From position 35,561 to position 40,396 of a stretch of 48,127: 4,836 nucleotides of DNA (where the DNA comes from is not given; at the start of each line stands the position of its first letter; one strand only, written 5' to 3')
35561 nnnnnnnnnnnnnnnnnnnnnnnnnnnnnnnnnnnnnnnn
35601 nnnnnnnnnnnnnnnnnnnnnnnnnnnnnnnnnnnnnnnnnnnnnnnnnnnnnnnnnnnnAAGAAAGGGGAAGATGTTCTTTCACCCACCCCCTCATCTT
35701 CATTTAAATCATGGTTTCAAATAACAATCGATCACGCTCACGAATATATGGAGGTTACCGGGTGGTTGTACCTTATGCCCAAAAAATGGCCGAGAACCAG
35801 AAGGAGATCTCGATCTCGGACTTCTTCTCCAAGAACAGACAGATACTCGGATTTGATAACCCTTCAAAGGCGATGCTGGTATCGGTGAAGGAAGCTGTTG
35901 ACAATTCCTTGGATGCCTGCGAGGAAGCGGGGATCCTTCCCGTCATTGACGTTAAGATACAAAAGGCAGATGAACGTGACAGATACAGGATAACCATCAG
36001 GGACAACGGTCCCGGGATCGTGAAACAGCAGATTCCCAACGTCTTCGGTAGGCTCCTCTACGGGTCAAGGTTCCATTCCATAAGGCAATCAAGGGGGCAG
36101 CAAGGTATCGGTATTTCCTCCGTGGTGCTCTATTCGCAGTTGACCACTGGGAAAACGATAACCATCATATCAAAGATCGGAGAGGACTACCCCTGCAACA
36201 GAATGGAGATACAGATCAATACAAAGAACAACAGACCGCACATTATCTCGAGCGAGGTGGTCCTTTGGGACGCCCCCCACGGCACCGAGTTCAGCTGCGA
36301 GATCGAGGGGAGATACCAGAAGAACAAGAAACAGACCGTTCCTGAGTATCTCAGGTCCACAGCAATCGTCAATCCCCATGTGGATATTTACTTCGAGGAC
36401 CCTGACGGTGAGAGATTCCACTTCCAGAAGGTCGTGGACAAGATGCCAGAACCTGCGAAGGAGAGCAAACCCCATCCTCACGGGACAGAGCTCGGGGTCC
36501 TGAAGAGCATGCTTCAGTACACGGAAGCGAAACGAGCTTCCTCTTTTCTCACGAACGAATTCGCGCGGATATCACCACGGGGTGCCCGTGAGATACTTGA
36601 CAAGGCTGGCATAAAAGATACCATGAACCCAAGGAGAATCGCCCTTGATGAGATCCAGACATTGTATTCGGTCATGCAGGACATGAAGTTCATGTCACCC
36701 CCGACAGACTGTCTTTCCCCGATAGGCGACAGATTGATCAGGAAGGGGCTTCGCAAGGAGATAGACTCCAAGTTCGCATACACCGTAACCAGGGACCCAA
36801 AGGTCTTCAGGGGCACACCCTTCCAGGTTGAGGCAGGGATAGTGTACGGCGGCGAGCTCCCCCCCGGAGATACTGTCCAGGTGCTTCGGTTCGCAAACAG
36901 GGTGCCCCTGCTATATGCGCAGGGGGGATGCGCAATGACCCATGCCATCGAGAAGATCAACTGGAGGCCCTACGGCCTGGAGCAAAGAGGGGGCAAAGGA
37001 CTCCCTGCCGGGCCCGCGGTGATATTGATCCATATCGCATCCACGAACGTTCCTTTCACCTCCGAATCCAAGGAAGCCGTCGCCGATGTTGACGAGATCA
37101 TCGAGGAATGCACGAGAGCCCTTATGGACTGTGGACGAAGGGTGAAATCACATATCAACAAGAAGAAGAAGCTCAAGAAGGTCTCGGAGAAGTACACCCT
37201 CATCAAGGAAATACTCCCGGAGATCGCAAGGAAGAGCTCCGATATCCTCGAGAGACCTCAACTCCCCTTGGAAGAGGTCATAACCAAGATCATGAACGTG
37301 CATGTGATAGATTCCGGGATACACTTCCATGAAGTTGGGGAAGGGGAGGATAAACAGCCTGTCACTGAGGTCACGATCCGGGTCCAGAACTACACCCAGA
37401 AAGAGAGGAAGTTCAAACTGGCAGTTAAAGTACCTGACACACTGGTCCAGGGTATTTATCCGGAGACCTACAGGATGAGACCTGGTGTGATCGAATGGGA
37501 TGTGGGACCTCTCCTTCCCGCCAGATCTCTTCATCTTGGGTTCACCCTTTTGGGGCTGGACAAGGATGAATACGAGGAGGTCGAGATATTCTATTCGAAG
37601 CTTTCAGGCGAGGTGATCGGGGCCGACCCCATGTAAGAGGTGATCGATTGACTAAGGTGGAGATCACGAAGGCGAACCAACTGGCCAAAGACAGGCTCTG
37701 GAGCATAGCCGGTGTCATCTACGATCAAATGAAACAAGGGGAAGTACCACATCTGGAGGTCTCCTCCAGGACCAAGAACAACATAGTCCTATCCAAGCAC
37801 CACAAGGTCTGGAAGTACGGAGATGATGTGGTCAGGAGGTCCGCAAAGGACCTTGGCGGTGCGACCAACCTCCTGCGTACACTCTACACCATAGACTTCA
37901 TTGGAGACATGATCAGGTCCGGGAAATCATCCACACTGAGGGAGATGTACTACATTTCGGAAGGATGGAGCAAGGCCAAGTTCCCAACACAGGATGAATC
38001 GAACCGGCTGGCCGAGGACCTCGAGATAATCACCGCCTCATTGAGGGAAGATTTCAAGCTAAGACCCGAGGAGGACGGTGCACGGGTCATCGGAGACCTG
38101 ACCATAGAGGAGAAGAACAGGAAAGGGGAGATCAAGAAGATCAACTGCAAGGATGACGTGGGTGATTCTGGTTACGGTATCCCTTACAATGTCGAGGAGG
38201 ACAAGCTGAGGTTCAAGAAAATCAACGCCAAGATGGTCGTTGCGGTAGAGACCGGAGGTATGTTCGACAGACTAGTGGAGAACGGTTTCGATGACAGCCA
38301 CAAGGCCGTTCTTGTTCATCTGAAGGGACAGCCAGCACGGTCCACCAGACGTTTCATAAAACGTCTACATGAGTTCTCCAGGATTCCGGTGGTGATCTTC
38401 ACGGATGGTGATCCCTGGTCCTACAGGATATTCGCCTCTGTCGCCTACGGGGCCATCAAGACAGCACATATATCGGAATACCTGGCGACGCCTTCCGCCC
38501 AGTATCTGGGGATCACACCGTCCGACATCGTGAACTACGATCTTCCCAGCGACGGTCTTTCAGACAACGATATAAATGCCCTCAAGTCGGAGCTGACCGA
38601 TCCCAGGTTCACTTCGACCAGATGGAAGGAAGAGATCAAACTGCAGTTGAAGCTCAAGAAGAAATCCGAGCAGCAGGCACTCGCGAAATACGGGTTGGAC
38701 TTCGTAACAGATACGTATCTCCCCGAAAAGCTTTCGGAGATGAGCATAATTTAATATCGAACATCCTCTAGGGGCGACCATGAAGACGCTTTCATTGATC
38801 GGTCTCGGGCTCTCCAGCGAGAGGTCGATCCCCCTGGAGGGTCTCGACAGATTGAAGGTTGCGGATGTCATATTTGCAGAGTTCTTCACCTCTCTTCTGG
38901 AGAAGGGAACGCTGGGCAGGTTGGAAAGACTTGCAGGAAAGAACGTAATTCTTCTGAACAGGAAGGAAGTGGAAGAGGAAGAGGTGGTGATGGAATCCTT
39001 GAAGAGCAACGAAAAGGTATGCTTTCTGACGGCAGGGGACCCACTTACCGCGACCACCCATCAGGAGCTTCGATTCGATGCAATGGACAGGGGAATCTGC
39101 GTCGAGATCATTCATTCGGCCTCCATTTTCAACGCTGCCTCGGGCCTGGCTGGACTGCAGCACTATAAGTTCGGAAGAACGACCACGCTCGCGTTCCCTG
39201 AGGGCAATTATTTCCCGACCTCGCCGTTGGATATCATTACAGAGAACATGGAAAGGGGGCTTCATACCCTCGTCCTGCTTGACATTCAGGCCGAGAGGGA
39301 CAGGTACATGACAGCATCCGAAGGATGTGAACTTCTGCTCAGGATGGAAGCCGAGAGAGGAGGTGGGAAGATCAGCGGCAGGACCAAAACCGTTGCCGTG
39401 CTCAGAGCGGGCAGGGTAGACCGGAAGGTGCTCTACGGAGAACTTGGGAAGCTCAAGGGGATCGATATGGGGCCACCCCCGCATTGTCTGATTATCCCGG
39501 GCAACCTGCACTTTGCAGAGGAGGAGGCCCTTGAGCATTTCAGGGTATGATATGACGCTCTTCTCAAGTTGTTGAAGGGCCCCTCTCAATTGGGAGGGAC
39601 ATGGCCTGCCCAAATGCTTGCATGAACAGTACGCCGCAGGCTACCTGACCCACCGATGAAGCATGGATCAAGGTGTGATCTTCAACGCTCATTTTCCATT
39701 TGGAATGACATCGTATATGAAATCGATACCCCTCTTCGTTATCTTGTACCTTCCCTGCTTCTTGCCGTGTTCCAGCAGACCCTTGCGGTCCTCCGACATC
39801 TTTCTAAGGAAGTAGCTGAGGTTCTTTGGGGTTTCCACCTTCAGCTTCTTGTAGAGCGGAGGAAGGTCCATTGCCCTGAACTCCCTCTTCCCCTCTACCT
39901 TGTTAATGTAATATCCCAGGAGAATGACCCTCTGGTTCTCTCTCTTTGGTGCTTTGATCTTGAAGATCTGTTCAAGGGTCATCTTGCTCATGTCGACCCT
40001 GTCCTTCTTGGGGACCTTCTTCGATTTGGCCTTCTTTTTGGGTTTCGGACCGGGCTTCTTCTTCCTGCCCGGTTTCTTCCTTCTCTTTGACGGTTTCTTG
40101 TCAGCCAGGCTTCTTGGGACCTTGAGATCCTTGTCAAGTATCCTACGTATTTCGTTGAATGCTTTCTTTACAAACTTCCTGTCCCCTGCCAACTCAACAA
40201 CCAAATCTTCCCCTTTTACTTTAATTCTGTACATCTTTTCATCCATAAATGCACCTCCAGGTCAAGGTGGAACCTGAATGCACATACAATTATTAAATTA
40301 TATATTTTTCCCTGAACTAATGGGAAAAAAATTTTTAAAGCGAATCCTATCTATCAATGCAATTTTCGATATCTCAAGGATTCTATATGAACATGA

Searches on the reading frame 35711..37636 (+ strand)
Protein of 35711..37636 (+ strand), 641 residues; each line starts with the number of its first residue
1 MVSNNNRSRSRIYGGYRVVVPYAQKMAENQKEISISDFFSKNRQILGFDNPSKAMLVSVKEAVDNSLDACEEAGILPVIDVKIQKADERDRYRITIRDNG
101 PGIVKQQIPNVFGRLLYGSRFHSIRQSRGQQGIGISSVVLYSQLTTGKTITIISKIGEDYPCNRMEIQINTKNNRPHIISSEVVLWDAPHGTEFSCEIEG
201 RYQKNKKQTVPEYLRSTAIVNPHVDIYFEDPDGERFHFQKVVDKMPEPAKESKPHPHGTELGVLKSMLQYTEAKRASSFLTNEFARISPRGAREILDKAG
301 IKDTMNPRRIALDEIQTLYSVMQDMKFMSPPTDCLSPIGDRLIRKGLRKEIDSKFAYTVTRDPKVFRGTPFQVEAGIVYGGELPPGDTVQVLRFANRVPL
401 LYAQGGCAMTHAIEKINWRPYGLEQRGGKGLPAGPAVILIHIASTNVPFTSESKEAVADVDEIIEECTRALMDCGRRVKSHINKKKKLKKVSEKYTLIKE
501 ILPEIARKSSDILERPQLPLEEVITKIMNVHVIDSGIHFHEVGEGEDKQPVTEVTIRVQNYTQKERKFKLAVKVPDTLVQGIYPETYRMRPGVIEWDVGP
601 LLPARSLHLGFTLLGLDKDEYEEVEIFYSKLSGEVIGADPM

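Call 7: search_protein_families(library=pfam, proteins=[window:35711-37636:+], max_evalue=0.01)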
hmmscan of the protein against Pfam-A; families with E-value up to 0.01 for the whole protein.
window:35711-37636:+ (641 aa): 4 families
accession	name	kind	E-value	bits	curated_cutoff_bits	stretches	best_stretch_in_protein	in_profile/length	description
PF09239.17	Topo-VIb_trans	-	2.9e-62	209.6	24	1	330-494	1-159/159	Topoisomerase VI B subunit, transducer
PF02518.31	HATPase_c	-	2e-11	44.8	26.4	1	59-156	10-97/111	Histidine kinase-, DNA gyrase B-, and HSP90-like ATPase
PF13589.12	HATPase_c_3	-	7.8e-10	39.4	25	1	57-173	5-111/137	Histidine kinase-, DNA gyrase B-, and HSP90-like ATPase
PF05833.16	NFACT_N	-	0.0013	18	31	1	250-325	164-239/456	NFACT N-terminal and middle domains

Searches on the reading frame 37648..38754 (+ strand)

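Call 7: search_protein_families(library=pfam, proteins=[window:37648-38754:+], max_evalue=0.01)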
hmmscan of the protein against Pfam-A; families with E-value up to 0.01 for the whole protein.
window:37648-38754:+ (368 aa): 4 families
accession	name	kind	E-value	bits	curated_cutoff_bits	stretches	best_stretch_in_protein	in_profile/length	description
PF21180.3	TOP6A-Spo11_Toprim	-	9.8e-59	198.6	24.1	1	196-362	1-170/170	Topoisomerase 6 subunit A/Spo11, Toprim domain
PF20768.2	Topo_VI_alpha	-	2.8e-21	75.5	23.6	1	141-191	1-48/50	All-beta domain in DNA topoisomerase VI alpha subunit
PF04406.19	TP6A_N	-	3.9e-16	59.1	26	1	74-137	2-61/62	Type IIB DNA topoisomerase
PF23947.1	DUF7281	-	0.00019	21.5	27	1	181-257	29-105/183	Domain of unknown function (DUF7281)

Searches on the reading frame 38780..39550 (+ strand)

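Call 37: search_protein_families(library=pfam, proteins=[window:38780-39550:+], max_evalue=0.1)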
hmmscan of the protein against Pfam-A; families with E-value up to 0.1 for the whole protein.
window:38780-39550:+ (256 aa): 1 family
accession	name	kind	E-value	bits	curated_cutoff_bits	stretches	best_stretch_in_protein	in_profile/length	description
PF00590.25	TP_methylase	-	1.2e-18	68.3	27.8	1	3-225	1-211/212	Tetrapyrrole (Corrin/Porphyrin) Methylases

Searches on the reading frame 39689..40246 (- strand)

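Call 8: search_protein_families(library=ncbifam, proteins=[window:39689-40246:-], max_evalue=0.1)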
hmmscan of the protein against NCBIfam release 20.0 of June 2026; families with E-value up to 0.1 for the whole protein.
window:39689-40246:- (185 aa): 0 families

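Call 37: search_protein_families(library=pfam, proteins=[window:39689-40246:-], max_evalue=0.1)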
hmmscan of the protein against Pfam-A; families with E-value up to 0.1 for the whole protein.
window:39689-40246:- (185 aa): 1 family
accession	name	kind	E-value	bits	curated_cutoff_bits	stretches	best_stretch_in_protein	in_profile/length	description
PF13463.12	HTH_27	-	0.098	13.4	22.2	0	134-173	27-68/68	Winged helix DNA-binding domain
